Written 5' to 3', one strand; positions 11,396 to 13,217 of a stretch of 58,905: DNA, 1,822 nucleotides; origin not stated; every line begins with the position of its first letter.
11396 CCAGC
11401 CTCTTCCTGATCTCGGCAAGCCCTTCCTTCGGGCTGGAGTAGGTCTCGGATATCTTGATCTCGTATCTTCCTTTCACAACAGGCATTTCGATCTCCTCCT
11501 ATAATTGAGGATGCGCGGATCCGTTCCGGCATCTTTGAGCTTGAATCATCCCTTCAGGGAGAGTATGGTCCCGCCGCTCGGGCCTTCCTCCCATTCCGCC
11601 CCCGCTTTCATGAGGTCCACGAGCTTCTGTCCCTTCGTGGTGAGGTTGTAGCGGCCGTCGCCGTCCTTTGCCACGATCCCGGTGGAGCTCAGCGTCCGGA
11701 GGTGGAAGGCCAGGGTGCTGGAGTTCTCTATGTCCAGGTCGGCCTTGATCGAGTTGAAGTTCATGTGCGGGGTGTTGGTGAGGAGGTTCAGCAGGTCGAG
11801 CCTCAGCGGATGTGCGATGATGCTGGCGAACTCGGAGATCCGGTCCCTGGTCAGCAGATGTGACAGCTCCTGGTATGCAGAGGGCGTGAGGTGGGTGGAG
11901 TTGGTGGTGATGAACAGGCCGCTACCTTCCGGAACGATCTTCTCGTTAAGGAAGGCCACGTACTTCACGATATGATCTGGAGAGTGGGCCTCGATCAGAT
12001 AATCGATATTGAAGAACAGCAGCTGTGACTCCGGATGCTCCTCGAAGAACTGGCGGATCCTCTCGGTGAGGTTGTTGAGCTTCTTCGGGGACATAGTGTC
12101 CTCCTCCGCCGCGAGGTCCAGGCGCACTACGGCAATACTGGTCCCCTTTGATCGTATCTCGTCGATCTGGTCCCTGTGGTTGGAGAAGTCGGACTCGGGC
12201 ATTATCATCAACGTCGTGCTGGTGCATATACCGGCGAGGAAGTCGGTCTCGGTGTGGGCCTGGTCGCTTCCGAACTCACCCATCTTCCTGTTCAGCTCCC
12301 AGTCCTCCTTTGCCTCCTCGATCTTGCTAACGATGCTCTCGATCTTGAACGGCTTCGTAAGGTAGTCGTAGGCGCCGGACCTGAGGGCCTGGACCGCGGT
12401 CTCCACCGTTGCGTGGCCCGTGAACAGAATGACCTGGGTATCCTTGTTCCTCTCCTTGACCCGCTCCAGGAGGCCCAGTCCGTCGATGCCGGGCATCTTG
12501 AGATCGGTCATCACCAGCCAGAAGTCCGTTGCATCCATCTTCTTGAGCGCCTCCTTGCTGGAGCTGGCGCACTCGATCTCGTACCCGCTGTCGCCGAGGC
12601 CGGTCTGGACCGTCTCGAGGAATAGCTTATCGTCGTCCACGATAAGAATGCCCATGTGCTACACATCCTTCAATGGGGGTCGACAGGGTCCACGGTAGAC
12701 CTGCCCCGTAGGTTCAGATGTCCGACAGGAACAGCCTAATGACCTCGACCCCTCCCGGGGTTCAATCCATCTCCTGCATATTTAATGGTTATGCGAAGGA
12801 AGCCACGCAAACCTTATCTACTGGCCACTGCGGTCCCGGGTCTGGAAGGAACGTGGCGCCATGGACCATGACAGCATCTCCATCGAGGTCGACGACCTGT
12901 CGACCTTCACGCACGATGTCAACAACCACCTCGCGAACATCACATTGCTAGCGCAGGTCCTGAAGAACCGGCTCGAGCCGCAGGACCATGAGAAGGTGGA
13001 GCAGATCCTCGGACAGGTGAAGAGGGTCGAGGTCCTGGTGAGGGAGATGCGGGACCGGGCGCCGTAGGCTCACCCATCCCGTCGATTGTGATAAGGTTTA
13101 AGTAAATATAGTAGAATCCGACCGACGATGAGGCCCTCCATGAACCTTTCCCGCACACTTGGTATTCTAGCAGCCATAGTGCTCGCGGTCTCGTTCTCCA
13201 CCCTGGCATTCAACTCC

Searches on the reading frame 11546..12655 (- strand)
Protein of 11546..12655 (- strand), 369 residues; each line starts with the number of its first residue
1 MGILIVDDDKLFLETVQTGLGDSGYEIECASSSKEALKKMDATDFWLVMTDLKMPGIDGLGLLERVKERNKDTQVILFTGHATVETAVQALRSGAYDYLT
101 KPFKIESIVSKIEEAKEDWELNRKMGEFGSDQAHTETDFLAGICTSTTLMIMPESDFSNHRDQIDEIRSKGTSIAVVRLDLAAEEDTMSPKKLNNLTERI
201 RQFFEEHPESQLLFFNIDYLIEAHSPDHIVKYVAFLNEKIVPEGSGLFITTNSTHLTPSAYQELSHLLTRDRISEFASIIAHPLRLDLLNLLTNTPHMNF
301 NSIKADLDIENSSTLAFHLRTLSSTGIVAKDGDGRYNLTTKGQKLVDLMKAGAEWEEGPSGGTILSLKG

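Call 30: search_protein_families(library=pfam, proteins=[window:11546-12655:-], max_evalue=0.001)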
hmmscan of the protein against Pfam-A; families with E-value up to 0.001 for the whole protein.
window:11546-12655:- (369 aa): 4 families
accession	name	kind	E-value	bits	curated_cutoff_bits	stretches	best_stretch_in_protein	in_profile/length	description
PF00072.30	Response_reg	-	6.8e-30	103.9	30.2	1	3-112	1-110/111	Response regulator receiver domain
PF05763.18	DUF835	-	3.2e-08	33.9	33.1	1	161-262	27-130/136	Protein of unknown function (DUF835)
PF24038.1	DUF7347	-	4e-08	33.8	27.6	1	278-347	6-75/77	Domain of unknown function (DUF7347)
PF25213.1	HVO_A0261_N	-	0.00065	20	35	0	277-348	5-73/86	HVO_A0261 N-terminal domain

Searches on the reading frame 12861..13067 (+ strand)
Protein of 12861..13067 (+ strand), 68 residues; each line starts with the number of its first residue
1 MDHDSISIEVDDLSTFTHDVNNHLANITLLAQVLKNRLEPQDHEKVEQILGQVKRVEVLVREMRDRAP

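Call 70: search_protein_families(library=pfam, proteins=[window:12861-13067:+], max_evalue=0.001)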
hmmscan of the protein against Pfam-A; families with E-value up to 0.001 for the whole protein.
window:12861-13067:+ (68 aa): 1 family
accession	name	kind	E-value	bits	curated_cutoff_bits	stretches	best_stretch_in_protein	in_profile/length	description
PF00512.31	HisKA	-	1.4e-06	28.7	26.9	1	14-67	7-61/66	His Kinase A (phospho-acceptor) domain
